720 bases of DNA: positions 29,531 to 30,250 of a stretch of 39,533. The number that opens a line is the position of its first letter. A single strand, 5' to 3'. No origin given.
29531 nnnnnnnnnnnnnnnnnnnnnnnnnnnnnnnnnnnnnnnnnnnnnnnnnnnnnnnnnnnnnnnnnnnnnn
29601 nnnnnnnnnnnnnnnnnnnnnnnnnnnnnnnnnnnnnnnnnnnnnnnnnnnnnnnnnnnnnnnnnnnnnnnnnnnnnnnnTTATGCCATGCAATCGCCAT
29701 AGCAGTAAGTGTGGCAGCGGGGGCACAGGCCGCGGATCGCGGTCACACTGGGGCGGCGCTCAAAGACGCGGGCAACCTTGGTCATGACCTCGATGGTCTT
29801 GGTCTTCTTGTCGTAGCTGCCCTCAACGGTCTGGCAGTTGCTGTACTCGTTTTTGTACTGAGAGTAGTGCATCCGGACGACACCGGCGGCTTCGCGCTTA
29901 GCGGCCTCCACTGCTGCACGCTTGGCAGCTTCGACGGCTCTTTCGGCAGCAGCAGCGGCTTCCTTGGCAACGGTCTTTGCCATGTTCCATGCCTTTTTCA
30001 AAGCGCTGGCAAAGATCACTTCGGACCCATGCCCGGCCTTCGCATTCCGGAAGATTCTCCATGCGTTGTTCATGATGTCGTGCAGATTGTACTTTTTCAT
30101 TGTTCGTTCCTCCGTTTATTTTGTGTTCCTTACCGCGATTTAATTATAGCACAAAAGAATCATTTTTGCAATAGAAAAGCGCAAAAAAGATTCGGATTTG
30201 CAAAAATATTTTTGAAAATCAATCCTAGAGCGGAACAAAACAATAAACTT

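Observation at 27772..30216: Self-contained antisense three-gene operon: Cys-tailed helical protein, zinc-ribbon-array/AP2 protein, RHH protein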

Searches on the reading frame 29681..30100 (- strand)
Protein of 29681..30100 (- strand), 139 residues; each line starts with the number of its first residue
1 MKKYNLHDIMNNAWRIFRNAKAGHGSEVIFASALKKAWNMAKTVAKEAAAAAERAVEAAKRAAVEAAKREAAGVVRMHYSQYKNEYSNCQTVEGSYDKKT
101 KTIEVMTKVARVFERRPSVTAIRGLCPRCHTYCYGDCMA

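Call 5: search_protein_families(library=pfam, proteins=[window:29681-30100:-], max_evalue=1)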
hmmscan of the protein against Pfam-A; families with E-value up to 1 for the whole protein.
window:29681-30100:- (139 aa): 2 families
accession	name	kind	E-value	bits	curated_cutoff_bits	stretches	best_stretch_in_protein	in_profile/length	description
PF18476.7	PIN_8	-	0.13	12.6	26.1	1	37-116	59-141/227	PIN like domain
PF19685.4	DUF6187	-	0.22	12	25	1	12-54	72-114/141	Family of unknown function (DUF6187)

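Call 6: search_protein_families(library=phrogs, proteins=[window:29681-30100:-], max_evalue=0.1)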
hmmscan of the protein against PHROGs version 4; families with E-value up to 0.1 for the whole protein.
window:29681-30100:- (139 aa): 4 families
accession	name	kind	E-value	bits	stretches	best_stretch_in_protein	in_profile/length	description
phrog_8305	-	unknown function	3.3e-05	24.8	1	1-70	1-77/124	-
phrog_8332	-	unknown function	0.014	15.9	1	31-76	154-201/248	-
phrog_8487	-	unknown function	0.024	15.8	0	7-64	3-60/111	-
phrog_26089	-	unknown function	0.087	14.3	0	3-74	4-83/116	-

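Call 7: search_protein_families(library=padloc, proteins=[window:29681-30100:-], max_evalue=0.1)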
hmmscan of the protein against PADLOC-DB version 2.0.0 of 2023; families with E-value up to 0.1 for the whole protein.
window:29681-30100:- (139 aa): 0 families

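Call 9: search_protein_families(library=ncbifam, proteins=[window:29681-30100:-], max_evalue=0.1)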
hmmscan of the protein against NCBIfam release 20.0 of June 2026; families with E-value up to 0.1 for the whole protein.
window:29681-30100:- (139 aa): 2 families
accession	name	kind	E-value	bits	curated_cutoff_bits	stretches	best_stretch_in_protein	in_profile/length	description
NF033948.0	AcrIIA3_fam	equivalog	0.0043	17.1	70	1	4-69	1-75/119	anti-CRISPR protein AcrIIA3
NF058648.1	ECF_sub_HI1622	equivalog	0.013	15.5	100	1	14-85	76-153/180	NikL family nickel/cobalt ECF transporter subunit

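Call 12: search_solved_structures(query=window:29681-30100:-, max_evalue=10, show_alignments=2)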
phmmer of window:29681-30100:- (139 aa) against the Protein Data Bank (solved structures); distinct sequences matched with E-value up to 10: 3.
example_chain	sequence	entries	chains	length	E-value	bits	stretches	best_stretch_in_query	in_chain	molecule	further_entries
6knj_A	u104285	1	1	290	1.3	12.7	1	41-125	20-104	UTP--glucose-1-phosphate uridylyltransferase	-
7f9k_A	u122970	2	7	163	1.5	12.5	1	36-84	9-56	Rifin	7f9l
3qxz_A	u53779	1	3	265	2.2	12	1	29-81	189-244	enoyl-CoA hydratase/isomerase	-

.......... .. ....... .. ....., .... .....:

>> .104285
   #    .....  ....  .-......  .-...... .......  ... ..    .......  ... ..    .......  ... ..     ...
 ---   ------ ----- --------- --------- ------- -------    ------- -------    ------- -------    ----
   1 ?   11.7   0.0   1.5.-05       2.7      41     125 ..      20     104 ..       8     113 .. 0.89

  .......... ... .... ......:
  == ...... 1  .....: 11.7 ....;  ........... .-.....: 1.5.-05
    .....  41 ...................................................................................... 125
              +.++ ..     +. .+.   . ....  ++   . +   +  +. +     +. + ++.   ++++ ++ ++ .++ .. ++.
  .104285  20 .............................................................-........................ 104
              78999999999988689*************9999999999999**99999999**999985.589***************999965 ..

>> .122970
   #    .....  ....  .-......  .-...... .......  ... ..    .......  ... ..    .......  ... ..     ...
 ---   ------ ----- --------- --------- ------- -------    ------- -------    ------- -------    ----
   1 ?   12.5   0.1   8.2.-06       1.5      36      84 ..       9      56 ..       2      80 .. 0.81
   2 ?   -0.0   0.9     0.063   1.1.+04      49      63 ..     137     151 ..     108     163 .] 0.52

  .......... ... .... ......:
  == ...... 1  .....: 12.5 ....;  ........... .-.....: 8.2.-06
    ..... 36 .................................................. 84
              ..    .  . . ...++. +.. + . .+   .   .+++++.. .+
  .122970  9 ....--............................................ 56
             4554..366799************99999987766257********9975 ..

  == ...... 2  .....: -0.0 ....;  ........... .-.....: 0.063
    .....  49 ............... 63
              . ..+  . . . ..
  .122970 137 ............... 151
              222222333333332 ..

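Call 51: find_homologous_proteins(query=window:29681-30100:-, max_evalue=0.001)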
Query window:29681-30100:- (139 aa): 164 proteins with E <= 0.001 among 621 candidates; the best 120 are listed.
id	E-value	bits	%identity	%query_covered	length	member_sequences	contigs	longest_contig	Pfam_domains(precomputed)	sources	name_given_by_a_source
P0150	1.1e-81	289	95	100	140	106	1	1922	-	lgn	-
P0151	1.2e-77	276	94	100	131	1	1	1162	-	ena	-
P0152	2.7e-77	275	93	100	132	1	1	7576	-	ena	-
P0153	1.2e-76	273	92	100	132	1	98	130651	-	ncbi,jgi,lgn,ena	jgi:hypothetical protein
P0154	3.6e-75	268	91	100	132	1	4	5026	-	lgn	-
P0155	5.9e-60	219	74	100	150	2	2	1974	-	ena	-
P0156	2.2e-51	191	68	100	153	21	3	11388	-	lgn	-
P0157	3.6e-51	191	68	100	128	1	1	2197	-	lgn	-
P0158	4.1e-51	191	67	99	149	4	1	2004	-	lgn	-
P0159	3.5e-50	188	68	100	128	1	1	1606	-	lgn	-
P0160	6.8e-49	183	66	100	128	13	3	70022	-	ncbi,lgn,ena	-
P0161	2.3e-48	182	67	100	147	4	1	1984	-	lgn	-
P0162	9.5e-47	176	83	74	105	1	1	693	-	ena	-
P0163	5.6e-46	174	64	100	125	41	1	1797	-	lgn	-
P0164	9.5e-46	173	64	100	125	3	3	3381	-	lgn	-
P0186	1.2e-34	137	54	100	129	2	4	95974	-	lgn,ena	-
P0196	2.0e-31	127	50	100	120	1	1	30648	-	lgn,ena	-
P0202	1.6e-30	124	49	100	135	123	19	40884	-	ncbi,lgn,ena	-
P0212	1.6e-29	121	50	99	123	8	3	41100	-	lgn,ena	-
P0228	6.4e-28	116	46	97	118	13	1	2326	-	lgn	-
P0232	1.1e-27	115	52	99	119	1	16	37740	-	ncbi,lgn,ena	-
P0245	7.2e-27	112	49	99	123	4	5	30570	-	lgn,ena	-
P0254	2.4e-26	110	47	97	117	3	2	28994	-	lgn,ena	-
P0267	1.5e-25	108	50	100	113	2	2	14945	-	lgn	-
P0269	2.6e-25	107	50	97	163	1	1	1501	-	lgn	-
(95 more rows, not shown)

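Call 52: find_encoding_contigs(protein=P0202, flank=4000, max_places=4)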
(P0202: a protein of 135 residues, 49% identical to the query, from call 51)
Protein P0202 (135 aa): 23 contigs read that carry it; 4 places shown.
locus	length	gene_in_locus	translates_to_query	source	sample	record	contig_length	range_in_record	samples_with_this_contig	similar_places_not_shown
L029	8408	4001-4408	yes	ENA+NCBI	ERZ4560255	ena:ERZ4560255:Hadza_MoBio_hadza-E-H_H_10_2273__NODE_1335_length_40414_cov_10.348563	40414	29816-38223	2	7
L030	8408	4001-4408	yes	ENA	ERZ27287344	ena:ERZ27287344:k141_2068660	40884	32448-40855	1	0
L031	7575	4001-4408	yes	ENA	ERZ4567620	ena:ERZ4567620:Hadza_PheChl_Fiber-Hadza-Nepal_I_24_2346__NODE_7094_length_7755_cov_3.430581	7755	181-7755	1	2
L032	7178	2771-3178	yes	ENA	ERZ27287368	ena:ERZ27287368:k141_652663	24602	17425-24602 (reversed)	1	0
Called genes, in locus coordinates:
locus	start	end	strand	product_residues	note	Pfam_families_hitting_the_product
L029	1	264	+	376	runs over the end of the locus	PF00589:Phage_integrase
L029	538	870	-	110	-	-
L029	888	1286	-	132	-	-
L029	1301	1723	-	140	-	-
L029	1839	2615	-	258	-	-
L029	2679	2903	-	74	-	-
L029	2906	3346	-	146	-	-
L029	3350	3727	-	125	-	-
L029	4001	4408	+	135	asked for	-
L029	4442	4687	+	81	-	-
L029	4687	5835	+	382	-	-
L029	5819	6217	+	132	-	PF01402:RHH_1 (weak)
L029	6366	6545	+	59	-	-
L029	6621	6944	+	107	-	-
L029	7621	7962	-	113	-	-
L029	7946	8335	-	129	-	-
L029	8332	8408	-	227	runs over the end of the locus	PF01183:Glyco_hydro_25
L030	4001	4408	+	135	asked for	-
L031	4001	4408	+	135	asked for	-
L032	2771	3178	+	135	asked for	-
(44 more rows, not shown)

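Call 53: find_encoding_contigs(protein=P0232, flank=4000, max_places=3)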
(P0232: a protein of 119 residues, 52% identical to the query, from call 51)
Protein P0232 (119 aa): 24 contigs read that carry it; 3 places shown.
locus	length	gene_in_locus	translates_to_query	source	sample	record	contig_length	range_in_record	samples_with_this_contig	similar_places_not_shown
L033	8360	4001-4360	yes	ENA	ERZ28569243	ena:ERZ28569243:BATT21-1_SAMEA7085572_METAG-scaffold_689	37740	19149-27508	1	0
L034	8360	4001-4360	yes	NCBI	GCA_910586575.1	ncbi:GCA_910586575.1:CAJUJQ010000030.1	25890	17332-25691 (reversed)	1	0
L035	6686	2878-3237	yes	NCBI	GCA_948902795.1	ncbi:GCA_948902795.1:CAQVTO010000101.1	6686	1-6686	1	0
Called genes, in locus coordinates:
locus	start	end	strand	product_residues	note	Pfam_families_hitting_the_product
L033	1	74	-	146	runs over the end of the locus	-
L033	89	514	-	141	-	-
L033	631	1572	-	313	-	-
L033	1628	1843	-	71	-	-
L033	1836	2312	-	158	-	-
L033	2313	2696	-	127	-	-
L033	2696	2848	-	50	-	-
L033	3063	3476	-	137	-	-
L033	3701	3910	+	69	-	PF13412:HTH_24 (weak), PF13443:HTH_26 (weak)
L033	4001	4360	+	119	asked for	-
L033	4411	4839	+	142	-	-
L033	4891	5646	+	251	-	-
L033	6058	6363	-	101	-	-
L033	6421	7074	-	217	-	PF01520:Amidase_3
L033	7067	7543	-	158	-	PF05105:Phage_holin_4_1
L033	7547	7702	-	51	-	-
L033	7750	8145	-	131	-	-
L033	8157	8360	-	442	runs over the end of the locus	-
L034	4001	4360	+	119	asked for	-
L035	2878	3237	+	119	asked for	-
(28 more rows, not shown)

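Call 54: find_encoding_contigs(protein=P0186, flank=4000, max_places=3)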
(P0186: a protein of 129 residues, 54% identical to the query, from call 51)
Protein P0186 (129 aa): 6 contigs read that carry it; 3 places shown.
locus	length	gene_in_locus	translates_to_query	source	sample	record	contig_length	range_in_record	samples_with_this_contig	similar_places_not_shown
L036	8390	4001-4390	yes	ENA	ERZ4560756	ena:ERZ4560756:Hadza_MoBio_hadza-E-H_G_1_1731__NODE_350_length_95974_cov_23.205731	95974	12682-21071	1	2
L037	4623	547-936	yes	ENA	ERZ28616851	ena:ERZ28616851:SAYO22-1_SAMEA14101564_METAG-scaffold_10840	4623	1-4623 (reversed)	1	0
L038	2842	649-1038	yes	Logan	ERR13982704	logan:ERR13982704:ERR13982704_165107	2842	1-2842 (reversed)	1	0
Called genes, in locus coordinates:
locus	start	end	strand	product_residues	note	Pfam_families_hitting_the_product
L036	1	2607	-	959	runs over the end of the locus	PF00497:SBP_bac_3, PF00512:HisKA, PF02518:HATPase_c, PF00072:Response_reg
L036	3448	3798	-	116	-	PF08769:Spo0A_C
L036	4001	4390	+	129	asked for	-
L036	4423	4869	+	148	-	-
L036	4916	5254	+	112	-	PF02796:HTH_7 (faint), PF12840:HTH_20 (faint), PF15978:TnsD (faint), PF25787:HTH_SB (faint), PF00196:GerE (faint), PF04545:Sigma70_r4 (faint), PF08281:Sigma70_r4_2 (faint), PF13384:HTH_23 (faint), +3 more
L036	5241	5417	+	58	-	-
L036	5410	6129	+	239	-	-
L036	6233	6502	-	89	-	PF04688:Holin_SPP1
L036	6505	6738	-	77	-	-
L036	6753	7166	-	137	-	PF05951:Peptidase_M15_2, PF08291:Peptidase_M15_3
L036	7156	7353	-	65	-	-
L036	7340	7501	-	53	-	PF09693:Phage_XkdX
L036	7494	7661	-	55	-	-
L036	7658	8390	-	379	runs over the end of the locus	PF00078:RVT_1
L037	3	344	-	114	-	?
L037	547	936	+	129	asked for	-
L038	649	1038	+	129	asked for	-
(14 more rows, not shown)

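Call 57: search_protein_families(library=pfam, proteins=[L036:4423-4869:+, L036:4916-5254:+, L036:5241-5417:+, L036:5410-6129:+, L033:4411-4839:+, L033:4891-5646:+, L029:6366-6545:+, L029:6621-6944:+], max_evalue=0.05)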
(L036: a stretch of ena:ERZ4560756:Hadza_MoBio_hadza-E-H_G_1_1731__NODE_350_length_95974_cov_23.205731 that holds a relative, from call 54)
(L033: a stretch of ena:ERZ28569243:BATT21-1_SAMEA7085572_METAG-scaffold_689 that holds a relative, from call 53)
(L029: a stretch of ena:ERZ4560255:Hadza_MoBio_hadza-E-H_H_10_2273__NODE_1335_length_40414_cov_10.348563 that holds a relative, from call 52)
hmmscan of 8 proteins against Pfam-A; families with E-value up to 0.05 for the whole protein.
L036:4423-4869:+ (148 aa): 1 family
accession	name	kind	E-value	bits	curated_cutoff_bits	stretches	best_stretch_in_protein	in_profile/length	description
PF11516.14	DUF3220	-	0.023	15.4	25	0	69-103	50-84/106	Protein of unknown function (DUF3220)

L036:4916-5254:+ (112 aa): 41 families (the best 25 are shown)
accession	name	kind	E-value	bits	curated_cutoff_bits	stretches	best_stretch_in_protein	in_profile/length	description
PF13384.12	HTH_23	-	1.4e-09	37.9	24.6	1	8-36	10-38/50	Homeodomain-like domain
PF00196.25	GerE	-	1.3e-08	34.8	23.5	2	7-32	9-34/57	Bacterial regulatory proteins, luxR family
PF04545.22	Sigma70_r4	-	1.7e-07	31.1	24.1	1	11-38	17-43/50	Sigma-70, region 4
PF13936.12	HTH_38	-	3.8e-07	30.2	27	1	8-28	13-33/44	Helix-turn-helix domain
PF08281.18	Sigma70_r4_2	-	4.4e-07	29.9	25.7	2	8-34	18-45/54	Sigma-70, region 4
PF13518.12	HTH_28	-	1.3e-06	28.8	25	1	8-35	5-32/52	Helix-turn-helix domain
PF02796.21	HTH_7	-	1.5e-06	28.7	23.8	1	6-36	12-42/45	Helix-turn-helix domain of resolvase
PF12840.13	HTH_20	-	3.2e-06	27.4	27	0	51-77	11-37/51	Helix-turn-helix domain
PF15978.11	TnsD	-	3.7e-06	26.7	32.4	1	46-104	187-246/355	Tn7-like transposition protein D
PF25787.1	HTH_SB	-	8.5e-06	25.9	43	1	7-35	14-42/53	Sleeping Beauty transposase HTH domain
PF13551.12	HTH_29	-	1.9e-05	25.1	28.1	1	8-36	4-33/64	Winged helix-turn helix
PF13560.12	HTH_31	-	3.9e-05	24.3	27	0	13-37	12-36/64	Helix-turn-helix domain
PF04255.20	DUF433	-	3.9e-05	23.8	23.6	0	48-75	22-50/56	Protein of unknown function (DUF433)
PF14493.12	HTH_40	-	4.6e-05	24.1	27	0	9-37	6-34/89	Helix-turn-helix domain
PF08279.18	HTH_11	-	5.6e-05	23.4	25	1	8-34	8-34/55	HTH domain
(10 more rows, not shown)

L036:5241-5417:+ (58 aa): 4 families
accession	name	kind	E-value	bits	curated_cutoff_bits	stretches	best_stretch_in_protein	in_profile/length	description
PF21983.2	NikA-like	-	0.00033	21.2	27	1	20-52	6-38/72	Mobilization protein NikA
PF03869.20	Arc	-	0.00033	20.9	20.4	1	18-54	4-40/50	Arc-like DNA binding domain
PF12441.14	CopG_antitoxin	-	0.0089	17.2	28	1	15-54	39-78/79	CopG antitoxin of type II toxin-antitoxin system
PF07878.17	RHH_5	-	0.016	15.4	26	1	19-53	2-36/43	CopG-like RHH_1 or ribbon-helix-helix domain, RHH_5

L036:5410-6129:+ (239 aa): 0 families

L033:4411-4839:+ (142 aa): 2 families
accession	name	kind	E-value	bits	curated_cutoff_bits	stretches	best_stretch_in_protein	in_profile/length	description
PF01963.22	TraB_PrgY_gumN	-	0.018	15.4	26.8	1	22-102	171-242/263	TraB/PrgY/gumN family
PF07007.17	LprI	-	0.041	14.7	22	1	52-102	1-60/106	Lysozyme inhibitor LprI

L033:4891-5646:+ (251 aa): 1 family
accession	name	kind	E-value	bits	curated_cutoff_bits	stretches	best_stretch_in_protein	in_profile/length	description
PF21975.1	ASNSD1-SEP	-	0.0092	16.5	27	1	198-237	45-84/96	ASNSD1 upstream open reading frame protein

L029:6366-6545:+ (59 aa): 0 families

L029:6621-6944:+ (107 aa): 1 family
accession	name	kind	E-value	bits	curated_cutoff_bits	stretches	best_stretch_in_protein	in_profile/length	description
PF01381.28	HTH_3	-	0.0033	17.9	23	1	58-85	2-29/55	Helix-turn-helix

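Call 60: search_protein_families(library=ncbifam, alignment_id=A1, max_evalue=0.01)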
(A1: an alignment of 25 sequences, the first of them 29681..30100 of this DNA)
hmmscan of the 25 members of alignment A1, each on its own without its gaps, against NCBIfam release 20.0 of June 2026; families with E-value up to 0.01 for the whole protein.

A. member 1, window:29681-30100:- (139 aa): 1 family
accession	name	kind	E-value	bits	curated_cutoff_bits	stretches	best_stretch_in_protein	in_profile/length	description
NF033948.0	AcrIIA3_fam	equivalog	0.0043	17.1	70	1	4-69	1-75/119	anti-CRISPR protein AcrIIA3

B. families by the number of members that match (of 25 scanned): 5 families
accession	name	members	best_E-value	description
NF033948.0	AcrIIA3_fam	25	4.2e-12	anti-CRISPR protein AcrIIA3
TIGR01144.1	ATP_synt_b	1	0.0005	F0F1 ATP synthase subunit B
NF004411.0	PRK05759.1-2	1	0.00091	F0F1 ATP synthase subunit B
NF033762.1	social_mot_Tgl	1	0.0018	social motility TPR repeat lipoprotein Tgl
NF004413.0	PRK05759.1-4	1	0.0077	F0F1 ATP synthase subunit B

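Call 61: search_solved_structures(query=A1, max_evalue=10, show_alignments=2)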
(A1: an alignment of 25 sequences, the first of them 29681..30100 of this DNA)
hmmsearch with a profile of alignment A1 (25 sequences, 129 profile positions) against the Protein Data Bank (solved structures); distinct sequences matched with E-value up to 10: 8.
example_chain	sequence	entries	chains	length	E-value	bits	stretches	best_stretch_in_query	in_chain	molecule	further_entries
1yc9_A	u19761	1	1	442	0.071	16.5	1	14-99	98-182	multidrug resistance protein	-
6nu2_f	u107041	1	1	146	0.087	16.2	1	67-103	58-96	39S ribosomal protein L48, mitochondrial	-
3j9m_f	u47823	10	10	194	0.13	15.6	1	67-103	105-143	mL48 | 39S ribosomal protein L48, mitochondrial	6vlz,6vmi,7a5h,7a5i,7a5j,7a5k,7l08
5ool_f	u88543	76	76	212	0.16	15.4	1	67-103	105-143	39S ribosomal protein L48, mitochondrial | Large ribosomal subunit protein mL48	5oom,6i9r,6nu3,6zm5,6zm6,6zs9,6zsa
3j7y_f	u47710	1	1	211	0.16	15.4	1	67-103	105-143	mL48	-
2jwu_A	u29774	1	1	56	0.25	14.8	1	53-94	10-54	Gb88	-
4v1a_k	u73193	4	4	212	0.88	13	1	67-103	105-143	MITORIBOSOMAL PROTEIN ML48, MRPL48 | Mitochondrial ribosomal protein L48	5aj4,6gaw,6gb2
6ydp_Bk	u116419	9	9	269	1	12.8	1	67-103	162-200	39S ribosomal protein L48, mitochondrial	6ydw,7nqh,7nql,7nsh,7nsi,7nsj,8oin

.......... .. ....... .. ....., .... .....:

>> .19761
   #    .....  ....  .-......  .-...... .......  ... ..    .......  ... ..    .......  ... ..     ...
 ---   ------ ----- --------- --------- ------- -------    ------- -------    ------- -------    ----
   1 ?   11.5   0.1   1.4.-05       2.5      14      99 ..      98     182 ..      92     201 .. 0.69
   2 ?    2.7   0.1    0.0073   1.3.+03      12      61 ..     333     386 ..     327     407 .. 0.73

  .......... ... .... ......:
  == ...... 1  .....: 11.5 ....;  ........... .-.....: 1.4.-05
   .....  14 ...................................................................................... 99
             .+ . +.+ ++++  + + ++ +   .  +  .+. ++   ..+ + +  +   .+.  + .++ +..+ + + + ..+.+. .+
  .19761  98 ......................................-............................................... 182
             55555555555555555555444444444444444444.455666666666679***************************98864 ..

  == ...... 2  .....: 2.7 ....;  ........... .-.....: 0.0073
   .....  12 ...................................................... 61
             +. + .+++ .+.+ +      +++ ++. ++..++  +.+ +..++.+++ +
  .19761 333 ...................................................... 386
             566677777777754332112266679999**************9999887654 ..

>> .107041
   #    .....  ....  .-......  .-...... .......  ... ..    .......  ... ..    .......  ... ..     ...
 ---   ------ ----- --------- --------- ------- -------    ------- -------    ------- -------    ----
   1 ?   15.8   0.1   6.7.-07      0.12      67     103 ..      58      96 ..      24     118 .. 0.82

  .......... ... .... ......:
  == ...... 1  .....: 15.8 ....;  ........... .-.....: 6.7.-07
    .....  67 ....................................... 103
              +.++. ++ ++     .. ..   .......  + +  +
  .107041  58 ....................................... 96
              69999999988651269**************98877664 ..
